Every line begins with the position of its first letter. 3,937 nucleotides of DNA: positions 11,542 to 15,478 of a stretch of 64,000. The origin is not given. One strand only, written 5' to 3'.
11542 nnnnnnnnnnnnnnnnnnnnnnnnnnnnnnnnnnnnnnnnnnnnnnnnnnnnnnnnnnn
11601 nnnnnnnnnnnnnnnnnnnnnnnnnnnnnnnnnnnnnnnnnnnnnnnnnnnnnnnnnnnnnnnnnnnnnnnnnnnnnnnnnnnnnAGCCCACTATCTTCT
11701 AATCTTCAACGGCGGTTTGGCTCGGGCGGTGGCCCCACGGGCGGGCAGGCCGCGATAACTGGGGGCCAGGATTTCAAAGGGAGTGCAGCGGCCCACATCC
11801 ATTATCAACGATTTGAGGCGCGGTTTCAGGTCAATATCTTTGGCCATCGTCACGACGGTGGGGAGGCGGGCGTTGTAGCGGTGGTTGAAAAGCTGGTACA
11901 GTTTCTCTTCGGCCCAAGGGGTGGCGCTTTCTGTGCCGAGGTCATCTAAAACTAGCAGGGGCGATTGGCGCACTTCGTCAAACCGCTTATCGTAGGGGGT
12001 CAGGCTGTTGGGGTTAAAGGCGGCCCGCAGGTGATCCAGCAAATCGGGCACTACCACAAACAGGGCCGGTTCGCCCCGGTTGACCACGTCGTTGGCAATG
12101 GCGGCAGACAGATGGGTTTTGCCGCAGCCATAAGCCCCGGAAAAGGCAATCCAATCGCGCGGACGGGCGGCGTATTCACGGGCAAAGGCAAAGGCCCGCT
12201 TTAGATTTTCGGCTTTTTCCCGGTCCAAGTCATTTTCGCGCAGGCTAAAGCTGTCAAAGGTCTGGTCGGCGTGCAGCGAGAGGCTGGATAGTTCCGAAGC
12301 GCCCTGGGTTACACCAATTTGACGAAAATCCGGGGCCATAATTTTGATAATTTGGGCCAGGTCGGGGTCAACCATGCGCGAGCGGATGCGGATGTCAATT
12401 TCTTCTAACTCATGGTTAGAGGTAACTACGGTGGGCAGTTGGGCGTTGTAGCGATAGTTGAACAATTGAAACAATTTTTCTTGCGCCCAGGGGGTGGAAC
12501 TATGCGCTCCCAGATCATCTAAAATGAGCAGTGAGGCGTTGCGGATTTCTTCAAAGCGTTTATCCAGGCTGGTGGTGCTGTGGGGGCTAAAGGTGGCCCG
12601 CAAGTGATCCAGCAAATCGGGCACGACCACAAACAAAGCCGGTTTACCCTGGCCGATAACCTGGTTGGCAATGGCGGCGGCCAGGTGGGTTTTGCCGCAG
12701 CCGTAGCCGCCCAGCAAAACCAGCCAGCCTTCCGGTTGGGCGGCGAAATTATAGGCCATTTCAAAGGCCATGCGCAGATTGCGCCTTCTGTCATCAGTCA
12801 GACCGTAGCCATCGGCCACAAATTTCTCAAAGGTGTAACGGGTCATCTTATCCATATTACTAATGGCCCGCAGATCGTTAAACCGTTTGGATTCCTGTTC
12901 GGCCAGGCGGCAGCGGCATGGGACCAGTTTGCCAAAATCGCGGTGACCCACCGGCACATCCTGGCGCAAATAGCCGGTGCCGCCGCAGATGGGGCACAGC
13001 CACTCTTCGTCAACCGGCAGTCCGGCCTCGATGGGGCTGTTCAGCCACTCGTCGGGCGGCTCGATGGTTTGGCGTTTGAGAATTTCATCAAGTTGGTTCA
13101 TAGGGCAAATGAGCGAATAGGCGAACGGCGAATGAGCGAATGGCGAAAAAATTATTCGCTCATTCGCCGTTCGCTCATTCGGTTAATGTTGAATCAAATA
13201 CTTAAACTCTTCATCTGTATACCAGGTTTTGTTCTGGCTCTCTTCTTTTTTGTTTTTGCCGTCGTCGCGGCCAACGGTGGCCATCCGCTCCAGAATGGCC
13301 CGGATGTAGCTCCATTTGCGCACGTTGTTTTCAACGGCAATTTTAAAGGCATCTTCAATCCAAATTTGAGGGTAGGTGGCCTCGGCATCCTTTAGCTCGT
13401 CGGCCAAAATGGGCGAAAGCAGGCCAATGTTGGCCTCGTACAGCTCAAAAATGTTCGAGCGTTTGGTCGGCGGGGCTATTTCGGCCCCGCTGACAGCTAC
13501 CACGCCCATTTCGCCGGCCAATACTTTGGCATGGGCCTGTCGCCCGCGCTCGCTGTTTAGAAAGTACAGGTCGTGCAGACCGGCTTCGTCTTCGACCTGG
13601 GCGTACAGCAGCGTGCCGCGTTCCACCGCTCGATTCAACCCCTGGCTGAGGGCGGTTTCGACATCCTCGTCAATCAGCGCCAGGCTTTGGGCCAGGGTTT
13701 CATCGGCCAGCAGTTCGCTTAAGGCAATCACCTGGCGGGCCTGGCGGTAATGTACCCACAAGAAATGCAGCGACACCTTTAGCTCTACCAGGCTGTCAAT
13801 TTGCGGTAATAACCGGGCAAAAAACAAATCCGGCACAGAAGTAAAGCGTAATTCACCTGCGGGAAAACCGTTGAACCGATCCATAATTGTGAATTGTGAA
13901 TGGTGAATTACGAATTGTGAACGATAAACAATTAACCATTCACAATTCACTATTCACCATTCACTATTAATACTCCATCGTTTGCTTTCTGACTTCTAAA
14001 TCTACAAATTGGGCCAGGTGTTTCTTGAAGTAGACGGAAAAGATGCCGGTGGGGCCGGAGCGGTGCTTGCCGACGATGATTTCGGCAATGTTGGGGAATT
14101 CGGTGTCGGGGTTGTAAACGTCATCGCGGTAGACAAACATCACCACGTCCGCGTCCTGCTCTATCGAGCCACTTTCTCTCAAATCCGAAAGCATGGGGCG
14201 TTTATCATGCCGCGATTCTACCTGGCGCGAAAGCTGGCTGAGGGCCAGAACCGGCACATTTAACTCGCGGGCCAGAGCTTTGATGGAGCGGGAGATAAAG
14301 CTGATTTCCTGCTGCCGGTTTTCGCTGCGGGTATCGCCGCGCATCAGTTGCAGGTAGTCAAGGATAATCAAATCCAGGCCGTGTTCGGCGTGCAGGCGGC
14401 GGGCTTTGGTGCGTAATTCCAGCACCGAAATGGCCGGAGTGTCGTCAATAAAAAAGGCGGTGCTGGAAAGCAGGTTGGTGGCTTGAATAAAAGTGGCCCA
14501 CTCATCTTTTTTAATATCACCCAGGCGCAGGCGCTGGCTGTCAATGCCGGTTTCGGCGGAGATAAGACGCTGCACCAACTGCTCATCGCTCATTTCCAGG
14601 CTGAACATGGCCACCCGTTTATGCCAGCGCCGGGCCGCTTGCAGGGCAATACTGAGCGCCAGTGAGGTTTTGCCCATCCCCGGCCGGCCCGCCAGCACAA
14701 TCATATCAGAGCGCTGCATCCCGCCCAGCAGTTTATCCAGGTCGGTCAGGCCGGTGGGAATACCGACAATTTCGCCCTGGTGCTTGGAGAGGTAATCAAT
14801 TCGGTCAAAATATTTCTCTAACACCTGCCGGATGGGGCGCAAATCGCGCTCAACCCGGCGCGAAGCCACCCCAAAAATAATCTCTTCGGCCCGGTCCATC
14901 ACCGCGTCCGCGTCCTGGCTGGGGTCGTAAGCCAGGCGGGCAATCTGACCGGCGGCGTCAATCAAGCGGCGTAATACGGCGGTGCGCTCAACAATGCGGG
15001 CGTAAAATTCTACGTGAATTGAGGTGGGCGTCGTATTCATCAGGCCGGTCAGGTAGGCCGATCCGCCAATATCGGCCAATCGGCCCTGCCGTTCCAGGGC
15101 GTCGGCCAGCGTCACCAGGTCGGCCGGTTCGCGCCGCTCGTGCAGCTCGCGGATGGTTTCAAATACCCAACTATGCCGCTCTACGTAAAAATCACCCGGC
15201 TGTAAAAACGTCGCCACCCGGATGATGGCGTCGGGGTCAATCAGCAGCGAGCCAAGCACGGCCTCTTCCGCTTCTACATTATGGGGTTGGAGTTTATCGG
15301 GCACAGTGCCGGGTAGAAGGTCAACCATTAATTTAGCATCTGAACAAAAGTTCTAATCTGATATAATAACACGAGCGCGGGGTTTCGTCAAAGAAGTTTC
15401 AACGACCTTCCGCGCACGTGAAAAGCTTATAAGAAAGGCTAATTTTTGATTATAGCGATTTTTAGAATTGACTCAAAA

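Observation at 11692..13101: DnaC/DnaI-like helicase loader with an internal tandem duplication of the whole AAA+ module plus a Zn ribbon, clustered with DnaD-like and DnaB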

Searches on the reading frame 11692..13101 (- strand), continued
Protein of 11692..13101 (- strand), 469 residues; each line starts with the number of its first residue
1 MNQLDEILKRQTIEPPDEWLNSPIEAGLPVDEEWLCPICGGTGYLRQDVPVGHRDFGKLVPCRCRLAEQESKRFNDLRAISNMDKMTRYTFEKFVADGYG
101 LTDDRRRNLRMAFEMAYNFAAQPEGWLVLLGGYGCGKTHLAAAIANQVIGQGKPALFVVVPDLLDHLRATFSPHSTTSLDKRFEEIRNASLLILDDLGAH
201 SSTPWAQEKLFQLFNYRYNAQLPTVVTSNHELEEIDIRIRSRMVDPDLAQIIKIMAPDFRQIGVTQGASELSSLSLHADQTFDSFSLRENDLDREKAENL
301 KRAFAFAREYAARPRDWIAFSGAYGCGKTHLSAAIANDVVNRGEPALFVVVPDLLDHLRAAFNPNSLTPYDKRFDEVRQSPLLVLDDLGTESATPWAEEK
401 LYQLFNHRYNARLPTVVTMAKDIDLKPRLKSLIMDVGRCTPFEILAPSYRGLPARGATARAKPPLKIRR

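Call 61: search_protein_families(library=phrogs, proteins=[window:11692-13101:-], max_evalue=0.00001)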
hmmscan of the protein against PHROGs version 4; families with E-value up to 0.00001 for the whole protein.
window:11692-13101:- (469 aa): 5 families
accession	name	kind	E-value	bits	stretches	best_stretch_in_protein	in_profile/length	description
phrog_50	-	DNA, RNA and nucleotide metabolism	5.2e-90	304.1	2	34-270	276-520/570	DnaC-like helicase loader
phrog_3277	-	DNA, RNA and nucleotide metabolism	1.5e-46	159.3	2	127-245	13-136/168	DnaC-like helicase loader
phrog_26922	-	DNA, RNA and nucleotide metabolism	2.8e-16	60.9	2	380-420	12-52/92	DnaC-like helicase loader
phrog_27475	-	unknown function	1.9e-13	50.8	1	127-235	445-550/599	-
phrog_15321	-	unknown function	1e-06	29.9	0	188-253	7-82/93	-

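Call 63: find_encoding_contigs(protein=P0360, flank=5000, max_places=2)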
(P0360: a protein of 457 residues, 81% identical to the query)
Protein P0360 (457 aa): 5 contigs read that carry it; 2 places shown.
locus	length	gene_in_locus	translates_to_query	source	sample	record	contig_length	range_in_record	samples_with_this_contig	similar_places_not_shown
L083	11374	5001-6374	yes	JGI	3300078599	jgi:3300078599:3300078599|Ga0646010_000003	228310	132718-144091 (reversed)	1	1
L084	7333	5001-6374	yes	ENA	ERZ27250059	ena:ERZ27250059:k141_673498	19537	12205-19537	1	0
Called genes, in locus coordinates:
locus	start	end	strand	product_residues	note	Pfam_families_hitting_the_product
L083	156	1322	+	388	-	PF01546:Peptidase_M20, PF07687:M20_dimer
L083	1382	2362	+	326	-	PF01946:Thi4 (faint), PF00890:FAD_binding_2 (faint), PF01266:DAO (faint), PF07992:Pyr_redox_2, PF12831:FAD_oxidored (weak), PF13450:NAD_binding_8 (weak), PF13738:Pyr_redox_3, PF00070:Pyr_redox, +1 more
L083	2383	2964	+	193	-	PF01281:Ribosomal_L9_N, PF03948:Ribosomal_L9_C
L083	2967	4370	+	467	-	PF00772:DnaB, PF13481:AAA_25, PF03796:DnaB_C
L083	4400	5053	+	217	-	PF07261:DnaB_2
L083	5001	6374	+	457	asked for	PF04851:ResIII (faint), PF00308:Bac_DnaA (weak), PF01637:ATPase_2 (faint), PF01695:IstB_IS21, PF13191:AAA_16 (faint), PF20720:nSTAND3 (faint), PF00308:Bac_DnaA (weak), PF01695:IstB_IS21, +8 more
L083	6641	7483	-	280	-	-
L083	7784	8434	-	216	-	PF00963:Cohesin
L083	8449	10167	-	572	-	PF00963:Cohesin, PF18911:PKD_4, PF00801:PKD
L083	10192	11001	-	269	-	-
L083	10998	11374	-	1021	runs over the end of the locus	PF21722:Gly_rich_2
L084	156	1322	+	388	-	PF01546:Peptidase_M20, PF07687:M20_dimer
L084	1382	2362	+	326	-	PF01946:Thi4 (faint), PF00890:FAD_binding_2 (faint), PF01266:DAO (faint), PF07992:Pyr_redox_2, PF12831:FAD_oxidored (weak), PF13450:NAD_binding_8 (weak), PF13738:Pyr_redox_3, PF00070:Pyr_redox, +1 more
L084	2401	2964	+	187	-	PF01281:Ribosomal_L9_N, PF03948:Ribosomal_L9_C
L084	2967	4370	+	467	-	PF00772:DnaB, PF03796:DnaB_C, PF13481:AAA_25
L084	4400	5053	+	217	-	PF07261:DnaB_2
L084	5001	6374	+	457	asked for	PF04851:ResIII (faint), PF00308:Bac_DnaA (weak), PF01637:ATPase_2 (faint), PF01695:IstB_IS21, PF13191:AAA_16 (faint), PF20720:nSTAND3 (faint), PF00308:Bac_DnaA (weak), PF01695:IstB_IS21, +8 more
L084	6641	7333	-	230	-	?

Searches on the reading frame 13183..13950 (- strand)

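Call 3: search_protein_families(library=pfam, proteins=[window:13183-13950:-], max_evalue=0.01)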
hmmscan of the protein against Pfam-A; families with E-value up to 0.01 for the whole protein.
window:13183-13950:- (255 aa): 1 family
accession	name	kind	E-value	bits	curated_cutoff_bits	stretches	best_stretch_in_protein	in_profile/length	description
PF07261.16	DnaB_2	-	0.00027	21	22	1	168-224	1-60/74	Replication initiation and membrane attachment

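Call 7: search_protein_families(library=ncbifam, proteins=[window:13183-13950:-], max_evalue=0.01)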
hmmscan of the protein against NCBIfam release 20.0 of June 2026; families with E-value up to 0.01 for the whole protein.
window:13183-13950:- (255 aa): 1 family
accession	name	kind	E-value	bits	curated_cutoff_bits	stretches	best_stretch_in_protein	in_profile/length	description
TIGR01446.1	DnaD_dom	domain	2.6e-06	27.5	24.95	1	167-221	1-58/73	DnaD domain protein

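Call 61: search_protein_families(library=phrogs, proteins=[window:13183-13950:-], max_evalue=0.00001)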
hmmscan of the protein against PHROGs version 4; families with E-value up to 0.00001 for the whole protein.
window:13183-13950:- (255 aa): 2 families
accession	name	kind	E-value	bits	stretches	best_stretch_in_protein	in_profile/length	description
phrog_186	-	DNA, RNA and nucleotide metabolism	5.4e-11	43.7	1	163-222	169-229/308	DnaD-like helicase loader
phrog_6251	-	DNA, RNA and nucleotide metabolism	2.3e-06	28.3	1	162-226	190-255/284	replisome organizer DnaA-like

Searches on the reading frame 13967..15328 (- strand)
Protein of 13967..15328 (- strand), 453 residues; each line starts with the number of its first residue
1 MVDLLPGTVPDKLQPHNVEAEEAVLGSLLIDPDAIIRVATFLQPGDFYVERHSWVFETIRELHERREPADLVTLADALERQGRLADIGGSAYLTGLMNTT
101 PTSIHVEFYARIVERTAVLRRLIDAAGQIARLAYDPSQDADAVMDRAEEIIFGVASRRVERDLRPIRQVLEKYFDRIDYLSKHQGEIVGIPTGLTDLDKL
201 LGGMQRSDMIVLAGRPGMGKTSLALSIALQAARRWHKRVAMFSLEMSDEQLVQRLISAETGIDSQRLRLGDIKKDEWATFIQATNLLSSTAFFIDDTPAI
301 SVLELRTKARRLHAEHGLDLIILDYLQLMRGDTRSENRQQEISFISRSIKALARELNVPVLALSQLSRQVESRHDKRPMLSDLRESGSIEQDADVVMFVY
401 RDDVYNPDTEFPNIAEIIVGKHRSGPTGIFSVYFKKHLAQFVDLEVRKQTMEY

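Call 3: search_protein_families(library=pfam, proteins=[window:13967-15328:-], max_evalue=0.01)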
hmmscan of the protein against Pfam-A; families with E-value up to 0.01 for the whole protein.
window:13967-15328:- (453 aa): 12 families
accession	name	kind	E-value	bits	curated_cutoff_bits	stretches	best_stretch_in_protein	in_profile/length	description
PF03796.21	DnaB_C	-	1.5e-106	355.9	27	1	189-442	1-254/255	DnaB-like helicase C terminal domain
PF00772.26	DnaB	-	7.4e-34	116.3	23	1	14-114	2-102/103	DnaB-like helicase N terminal domain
PF13481.12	AAA_25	-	3.9e-15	56.4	27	1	192-366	17-190/195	AAA domain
PF06745.19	ATPase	-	7.9e-09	35.7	26.6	1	190-267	1-77/231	KaiC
PF01695.23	IstB_IS21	-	9.5e-05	22.4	24.1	1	155-243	45-127/238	IstB-like ATP binding protein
PF13191.12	AAA_16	-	0.00012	23.1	32.6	1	196-334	11-149/167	AAA ATPase domain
PF05729.18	NACHT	-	0.00031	21.1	26.7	1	209-279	2-75/167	NACHT domain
PF13479.12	AAA_24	-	0.00038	20.8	27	1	209-327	4-74/195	AAA domain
PF20720.3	nSTAND3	-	0.0004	20.5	27.2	1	205-235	15-46/155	Novel STAND NTPase 3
PF00004.35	AAA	-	0.0017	19.3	21.2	0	210-248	1-33/131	ATPase family associated with various cellular activities (AAA)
PF07728.20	AAA_5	-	0.0068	16.8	22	0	210-257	2-48/139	AAA domain (dynein-related subfamily)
PF13401.12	AAA_22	-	0.0085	16.9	27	0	208-297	6-93/130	AAA domain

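Call 7: search_protein_families(library=ncbifam, proteins=[window:13967-15328:-], max_evalue=0.01)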
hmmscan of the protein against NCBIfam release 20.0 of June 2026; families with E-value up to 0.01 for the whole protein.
window:13967-15328:- (453 aa): 30 families (the best 25 are shown)
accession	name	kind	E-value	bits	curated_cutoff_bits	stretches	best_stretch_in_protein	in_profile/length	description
TIGR00665.1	DnaB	equivalog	2.1e-172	573.8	385.25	1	14-445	2-434/435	replicative DNA helicase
NF004384.0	PRK05748.1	equivalog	2.8e-169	563.4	525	1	10-450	6-448/452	replicative DNA helicase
NF005852.0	PRK07773.1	equivalog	4.9e-163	544.6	780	2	11-388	21-398/886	replicative DNA helicase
NF004109.0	PRK05595.1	equivalog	1.2e-144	482.3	737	1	14-449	8-443/444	replicative DNA helicase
NF006606.0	PRK09165.1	equivalog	3.8e-141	471.1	540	2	13-407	20-433/497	replicative DNA helicase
NF006443.0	PRK08760.1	equivalog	4.6e-135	450.6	741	1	12-444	31-467/476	replicative DNA helicase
TIGR03600.1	phage_DnaB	exception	6.5e-133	443.8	498.65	1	17-433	1-420/421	phage replicative helicase, DnaB family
NF040583.1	dnaB_SPI-7_type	exception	3.5e-128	428.3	655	1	15-443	2-433/434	SPI-7-type island replicative DNA helicase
NF005424.0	PRK07004.1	equivalog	2.2e-125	418.8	834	1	12-444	13-451/460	replicative DNA helicase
NF006458.0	PRK08840.1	equivalog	6.5e-122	407.5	884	1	12-441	18-453/464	replicative DNA helicase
NF005369.0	PRK06904.1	equivalog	1.5e-119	399.8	809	1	13-446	24-466/474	replicative DNA helicase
NF005945.0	PRK08006.1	equivalog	6.9e-119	397.8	898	1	12-441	25-460/471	replicative DNA helicase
NF006306.0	PRK08506.1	equivalog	8.6e-115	384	596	2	16-407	5-392/472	replicative DNA helicase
NF004967.0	PRK06321.1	equivalog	2.5e-106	356.4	751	1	12-443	14-464/472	replicative DNA helicase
NF005240.0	PRK06749.1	subfamily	4.2e-97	325.6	686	1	16-444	4-427/428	replicative DNA helicase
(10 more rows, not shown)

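Call 61: search_protein_families(library=phrogs, proteins=[window:13967-15328:-], max_evalue=0.00001)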
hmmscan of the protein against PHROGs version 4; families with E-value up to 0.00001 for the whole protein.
window:13967-15328:- (453 aa): 9 families
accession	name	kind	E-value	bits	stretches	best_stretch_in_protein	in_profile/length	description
phrog_19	-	DNA, RNA and nucleotide metabolism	9.3e-126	422.1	1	13-445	156-582/621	DnaB-like replicative helicase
phrog_243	-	DNA, RNA and nucleotide metabolism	2.5e-54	185.1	1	178-446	8-270/273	DnaB-like replicative helicase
phrog_11530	-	unknown function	5.9e-50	170.7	1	290-443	4-155/184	-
phrog_239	-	DNA, RNA and nucleotide metabolism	3.6e-41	142.9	1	188-447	339-602/801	DNA primase/helicase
phrog_5482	-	unknown function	2.4e-15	57.1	1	184-449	24-304/341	-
phrog_19347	-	unknown function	1.3e-11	45.7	1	383-406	1-24/79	-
phrog_23150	-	unknown function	5.1e-11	43.5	1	19-228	10-215/217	-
phrog_20000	-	unknown function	1.1e-09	39.4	1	15-102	26-114/132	-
phrog_97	-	other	2.6e-07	31.2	1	188-277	48-139/506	UvsX-like recombinase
